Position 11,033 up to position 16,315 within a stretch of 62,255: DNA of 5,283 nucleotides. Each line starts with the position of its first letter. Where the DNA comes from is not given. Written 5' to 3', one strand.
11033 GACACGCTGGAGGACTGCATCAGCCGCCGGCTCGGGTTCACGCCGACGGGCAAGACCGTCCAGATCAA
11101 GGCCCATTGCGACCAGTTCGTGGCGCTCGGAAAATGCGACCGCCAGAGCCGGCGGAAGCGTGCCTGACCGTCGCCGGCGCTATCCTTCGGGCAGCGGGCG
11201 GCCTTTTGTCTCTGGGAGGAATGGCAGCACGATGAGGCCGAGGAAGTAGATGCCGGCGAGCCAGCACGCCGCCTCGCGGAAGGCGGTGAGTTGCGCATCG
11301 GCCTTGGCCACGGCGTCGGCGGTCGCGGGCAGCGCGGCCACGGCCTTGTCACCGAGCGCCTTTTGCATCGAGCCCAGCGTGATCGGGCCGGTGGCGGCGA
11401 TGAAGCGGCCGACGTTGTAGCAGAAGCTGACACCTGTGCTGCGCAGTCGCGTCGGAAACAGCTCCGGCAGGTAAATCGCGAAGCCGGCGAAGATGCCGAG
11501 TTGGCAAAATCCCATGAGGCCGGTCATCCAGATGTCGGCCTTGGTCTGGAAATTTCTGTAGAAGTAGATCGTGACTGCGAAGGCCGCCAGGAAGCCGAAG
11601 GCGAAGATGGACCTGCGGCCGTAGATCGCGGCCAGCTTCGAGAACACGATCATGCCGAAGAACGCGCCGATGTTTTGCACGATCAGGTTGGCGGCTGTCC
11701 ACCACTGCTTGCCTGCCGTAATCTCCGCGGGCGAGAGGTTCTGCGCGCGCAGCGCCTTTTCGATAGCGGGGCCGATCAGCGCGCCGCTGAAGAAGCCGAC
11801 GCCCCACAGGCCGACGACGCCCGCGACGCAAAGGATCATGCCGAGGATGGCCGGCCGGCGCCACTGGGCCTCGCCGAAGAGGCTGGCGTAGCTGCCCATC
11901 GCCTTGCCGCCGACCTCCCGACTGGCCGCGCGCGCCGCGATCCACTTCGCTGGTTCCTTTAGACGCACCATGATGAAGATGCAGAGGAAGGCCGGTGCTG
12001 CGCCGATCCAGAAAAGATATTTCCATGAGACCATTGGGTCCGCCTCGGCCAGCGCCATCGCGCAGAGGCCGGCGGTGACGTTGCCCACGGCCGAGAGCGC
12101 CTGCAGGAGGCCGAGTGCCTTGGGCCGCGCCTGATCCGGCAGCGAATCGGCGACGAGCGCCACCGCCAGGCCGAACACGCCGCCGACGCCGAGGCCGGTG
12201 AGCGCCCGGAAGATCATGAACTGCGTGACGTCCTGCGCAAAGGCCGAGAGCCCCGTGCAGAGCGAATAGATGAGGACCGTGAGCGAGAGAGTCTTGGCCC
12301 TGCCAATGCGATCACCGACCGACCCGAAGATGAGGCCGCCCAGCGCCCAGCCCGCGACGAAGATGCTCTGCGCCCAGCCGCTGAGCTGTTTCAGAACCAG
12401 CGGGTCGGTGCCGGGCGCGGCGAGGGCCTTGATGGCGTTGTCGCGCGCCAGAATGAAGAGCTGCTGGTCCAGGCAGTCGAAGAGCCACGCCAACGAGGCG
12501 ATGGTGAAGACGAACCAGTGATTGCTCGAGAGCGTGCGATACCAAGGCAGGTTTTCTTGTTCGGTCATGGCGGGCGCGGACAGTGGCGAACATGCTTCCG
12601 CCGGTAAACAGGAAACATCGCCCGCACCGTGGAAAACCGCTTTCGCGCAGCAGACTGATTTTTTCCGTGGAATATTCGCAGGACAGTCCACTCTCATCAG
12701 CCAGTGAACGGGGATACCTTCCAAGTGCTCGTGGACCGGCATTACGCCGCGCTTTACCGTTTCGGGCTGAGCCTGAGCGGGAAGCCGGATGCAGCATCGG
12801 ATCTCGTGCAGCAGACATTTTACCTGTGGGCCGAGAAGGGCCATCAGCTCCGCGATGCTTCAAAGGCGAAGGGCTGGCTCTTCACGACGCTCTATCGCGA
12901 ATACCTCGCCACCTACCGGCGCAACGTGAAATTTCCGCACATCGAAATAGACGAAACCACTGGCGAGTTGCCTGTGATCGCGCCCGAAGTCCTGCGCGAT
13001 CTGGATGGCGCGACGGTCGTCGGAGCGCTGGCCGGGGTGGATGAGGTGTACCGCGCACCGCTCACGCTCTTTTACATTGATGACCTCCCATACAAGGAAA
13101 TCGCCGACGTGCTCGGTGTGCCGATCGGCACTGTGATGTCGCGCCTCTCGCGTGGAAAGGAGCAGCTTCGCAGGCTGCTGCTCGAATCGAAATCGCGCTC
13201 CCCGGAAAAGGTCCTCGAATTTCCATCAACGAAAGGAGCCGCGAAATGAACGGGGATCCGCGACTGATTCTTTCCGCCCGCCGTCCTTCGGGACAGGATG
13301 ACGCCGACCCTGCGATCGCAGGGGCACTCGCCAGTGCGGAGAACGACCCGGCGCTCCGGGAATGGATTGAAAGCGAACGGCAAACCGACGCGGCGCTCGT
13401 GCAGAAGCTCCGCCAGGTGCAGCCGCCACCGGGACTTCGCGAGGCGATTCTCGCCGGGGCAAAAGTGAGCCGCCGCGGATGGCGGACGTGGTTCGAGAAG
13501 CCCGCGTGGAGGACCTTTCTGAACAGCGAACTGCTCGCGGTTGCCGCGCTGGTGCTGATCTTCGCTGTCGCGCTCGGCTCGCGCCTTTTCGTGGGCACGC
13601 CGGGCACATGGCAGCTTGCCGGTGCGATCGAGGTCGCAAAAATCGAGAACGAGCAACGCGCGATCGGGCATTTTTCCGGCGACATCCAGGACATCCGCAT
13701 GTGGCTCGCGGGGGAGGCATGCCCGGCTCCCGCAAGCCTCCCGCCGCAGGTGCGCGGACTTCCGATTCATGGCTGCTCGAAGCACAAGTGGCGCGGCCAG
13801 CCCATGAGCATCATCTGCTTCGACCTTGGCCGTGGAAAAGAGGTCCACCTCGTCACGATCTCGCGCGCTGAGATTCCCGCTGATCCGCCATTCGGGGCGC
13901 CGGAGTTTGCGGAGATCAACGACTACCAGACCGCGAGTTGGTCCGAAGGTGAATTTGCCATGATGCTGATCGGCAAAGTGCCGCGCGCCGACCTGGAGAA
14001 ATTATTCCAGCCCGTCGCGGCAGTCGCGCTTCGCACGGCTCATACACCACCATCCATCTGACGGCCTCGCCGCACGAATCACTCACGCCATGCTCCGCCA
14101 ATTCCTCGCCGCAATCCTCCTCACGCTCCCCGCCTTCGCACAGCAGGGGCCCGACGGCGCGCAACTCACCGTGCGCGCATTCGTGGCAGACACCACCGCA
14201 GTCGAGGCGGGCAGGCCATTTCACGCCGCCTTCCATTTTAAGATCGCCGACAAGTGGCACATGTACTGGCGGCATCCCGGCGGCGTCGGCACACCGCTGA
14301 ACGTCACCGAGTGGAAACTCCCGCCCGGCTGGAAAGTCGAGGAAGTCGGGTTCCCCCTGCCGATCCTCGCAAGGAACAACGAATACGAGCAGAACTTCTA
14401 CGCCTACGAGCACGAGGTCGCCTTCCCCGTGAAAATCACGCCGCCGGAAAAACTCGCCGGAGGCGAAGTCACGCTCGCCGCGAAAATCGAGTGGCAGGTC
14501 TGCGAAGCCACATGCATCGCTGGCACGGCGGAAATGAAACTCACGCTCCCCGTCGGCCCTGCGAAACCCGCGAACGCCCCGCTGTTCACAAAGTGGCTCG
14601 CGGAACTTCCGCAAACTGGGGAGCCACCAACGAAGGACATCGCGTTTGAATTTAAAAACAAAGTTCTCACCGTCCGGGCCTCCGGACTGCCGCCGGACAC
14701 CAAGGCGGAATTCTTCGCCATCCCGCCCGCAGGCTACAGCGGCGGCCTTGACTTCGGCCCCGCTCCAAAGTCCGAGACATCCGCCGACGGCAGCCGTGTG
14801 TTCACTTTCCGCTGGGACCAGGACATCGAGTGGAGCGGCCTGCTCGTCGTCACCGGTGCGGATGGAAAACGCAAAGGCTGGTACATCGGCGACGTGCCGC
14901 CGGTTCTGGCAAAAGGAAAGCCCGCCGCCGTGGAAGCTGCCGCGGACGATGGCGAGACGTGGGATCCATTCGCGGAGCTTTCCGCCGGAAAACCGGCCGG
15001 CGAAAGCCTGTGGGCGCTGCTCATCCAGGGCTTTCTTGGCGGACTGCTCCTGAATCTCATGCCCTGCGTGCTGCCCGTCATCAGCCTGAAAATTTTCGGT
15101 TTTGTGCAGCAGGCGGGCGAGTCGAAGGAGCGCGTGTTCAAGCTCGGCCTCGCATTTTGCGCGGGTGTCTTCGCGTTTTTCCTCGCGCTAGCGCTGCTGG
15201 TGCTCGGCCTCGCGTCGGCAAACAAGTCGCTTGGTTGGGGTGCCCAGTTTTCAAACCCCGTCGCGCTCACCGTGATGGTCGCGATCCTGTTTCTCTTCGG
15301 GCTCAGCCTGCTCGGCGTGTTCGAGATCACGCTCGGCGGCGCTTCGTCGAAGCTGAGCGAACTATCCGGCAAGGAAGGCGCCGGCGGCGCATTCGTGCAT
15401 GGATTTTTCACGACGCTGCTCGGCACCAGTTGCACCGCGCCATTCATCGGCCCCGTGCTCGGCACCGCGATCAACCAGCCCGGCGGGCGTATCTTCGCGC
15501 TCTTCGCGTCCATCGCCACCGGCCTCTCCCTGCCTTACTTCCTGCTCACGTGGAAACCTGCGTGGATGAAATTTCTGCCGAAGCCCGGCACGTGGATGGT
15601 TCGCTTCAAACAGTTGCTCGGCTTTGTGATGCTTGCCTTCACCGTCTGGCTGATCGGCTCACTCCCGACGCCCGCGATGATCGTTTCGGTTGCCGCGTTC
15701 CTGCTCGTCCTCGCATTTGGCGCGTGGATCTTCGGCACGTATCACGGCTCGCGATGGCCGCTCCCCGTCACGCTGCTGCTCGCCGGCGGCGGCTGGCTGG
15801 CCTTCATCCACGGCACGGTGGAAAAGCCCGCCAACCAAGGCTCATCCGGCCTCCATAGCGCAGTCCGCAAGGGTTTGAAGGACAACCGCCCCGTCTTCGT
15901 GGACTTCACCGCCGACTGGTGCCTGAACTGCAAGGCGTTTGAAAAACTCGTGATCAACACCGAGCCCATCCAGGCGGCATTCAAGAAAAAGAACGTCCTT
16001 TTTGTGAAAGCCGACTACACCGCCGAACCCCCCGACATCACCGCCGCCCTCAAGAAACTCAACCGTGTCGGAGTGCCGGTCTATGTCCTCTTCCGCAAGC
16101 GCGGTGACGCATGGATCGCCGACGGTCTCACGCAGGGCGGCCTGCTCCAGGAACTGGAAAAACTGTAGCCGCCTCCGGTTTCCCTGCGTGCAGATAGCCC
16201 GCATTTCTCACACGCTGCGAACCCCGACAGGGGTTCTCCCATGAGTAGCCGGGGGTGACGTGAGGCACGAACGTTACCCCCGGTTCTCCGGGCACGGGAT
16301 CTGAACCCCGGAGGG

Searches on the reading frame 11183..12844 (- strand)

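Call 16: search_protein_families(library=pfam, proteins=[window:11183-12844:-], max_evalue=0.001)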
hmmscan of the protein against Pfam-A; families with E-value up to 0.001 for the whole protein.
window:11183-12844:- (554 aa): 3 families
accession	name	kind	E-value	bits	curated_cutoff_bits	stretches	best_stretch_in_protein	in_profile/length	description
PF00083.30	Sugar_tr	-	7.1e-29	101.4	22.3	2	139-306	43-202/452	Sugar (and other) transporter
PF07690.21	MFS_1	-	4.8e-28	98.5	33.4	2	154-352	33-224/347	Major Facilitator Superfamily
PF18936.5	DUF5684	-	0.00035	21.5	27.4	0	374-433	15-73/81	Family of unknown function (DUF5684)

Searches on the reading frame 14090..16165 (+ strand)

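Call 15: search_protein_families(library=pfam, proteins=[window:14090-16165:+], max_evalue=0.001)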
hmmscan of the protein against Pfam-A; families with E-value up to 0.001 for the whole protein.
window:14090-16165:+ (692 aa): 5 families
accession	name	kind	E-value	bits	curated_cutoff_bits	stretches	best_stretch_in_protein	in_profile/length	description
PF02683.22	DsbD_TM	-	6e-21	75.2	27.1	1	310-523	3-216/219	Cytochrome C biogenesis protein transmembrane domain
PF11412.14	DsbD_N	-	5.9e-17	62.2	25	1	38-152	15-117/119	Thiol:disulfide interchange protein DsbD, N-terminal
PF13899.12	Thioredoxin_7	-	1.2e-16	61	27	1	588-669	6-82/83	Thioredoxin-like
PF00085.26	Thioredoxin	-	1.1e-05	25.8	23.5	1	596-648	14-63/103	Thioredoxin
PF13098.12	Thioredoxin_2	-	1.6e-05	25.6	27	1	597-671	3-85/104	Thioredoxin-like domain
